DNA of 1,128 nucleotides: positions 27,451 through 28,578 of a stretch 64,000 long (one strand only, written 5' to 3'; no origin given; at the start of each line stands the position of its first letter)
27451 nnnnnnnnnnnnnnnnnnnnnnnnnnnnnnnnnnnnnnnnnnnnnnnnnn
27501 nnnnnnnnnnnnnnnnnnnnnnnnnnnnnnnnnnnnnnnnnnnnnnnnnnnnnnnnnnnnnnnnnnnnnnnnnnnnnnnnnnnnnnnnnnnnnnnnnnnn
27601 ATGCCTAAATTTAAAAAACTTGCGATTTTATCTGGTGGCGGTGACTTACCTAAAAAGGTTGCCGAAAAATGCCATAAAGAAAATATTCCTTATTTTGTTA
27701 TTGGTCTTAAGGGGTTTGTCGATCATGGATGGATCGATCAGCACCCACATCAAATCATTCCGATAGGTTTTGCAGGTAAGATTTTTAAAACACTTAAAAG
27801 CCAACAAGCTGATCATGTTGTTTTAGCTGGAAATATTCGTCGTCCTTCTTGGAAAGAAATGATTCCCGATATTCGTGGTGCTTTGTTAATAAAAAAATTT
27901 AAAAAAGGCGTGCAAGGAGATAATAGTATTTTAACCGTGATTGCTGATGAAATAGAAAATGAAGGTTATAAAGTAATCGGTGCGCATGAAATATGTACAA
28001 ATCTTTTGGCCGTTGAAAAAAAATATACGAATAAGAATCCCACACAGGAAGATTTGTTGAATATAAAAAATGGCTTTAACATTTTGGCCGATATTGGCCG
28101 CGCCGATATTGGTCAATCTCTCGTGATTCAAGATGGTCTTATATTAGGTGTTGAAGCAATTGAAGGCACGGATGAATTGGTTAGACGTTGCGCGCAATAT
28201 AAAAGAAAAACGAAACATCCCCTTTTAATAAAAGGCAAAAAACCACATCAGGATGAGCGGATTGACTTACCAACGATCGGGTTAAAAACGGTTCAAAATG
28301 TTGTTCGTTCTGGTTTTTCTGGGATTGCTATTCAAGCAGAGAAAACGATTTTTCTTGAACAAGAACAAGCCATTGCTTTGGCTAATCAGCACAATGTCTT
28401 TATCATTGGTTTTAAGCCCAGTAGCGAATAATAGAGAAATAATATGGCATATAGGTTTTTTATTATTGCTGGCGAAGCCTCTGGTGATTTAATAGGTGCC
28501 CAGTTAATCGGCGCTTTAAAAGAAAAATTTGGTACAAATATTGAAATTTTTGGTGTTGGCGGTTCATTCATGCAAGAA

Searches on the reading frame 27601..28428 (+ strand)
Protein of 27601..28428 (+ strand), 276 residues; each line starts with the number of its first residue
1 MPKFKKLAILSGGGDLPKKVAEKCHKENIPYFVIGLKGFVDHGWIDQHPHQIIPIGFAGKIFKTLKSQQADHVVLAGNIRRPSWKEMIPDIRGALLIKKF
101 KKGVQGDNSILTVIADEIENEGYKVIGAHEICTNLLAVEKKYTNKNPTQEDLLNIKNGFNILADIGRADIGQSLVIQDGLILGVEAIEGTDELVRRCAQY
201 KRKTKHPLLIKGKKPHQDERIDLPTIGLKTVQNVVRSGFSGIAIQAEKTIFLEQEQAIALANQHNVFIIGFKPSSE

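Call 7: search_protein_families(library=ncbifam, proteins=[window:27601-28428:+], max_evalue=0.01)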
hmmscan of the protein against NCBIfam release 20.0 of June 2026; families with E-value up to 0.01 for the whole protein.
window:27601-28428:+ (276 aa): 1 family
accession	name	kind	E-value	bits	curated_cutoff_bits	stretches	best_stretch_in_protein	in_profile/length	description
NF047836.1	UDPdiagluDHLpxI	equivalog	1.5e-64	218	400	1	6-273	1-274/275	UDP-2,3-diacylglucosamine diphosphatase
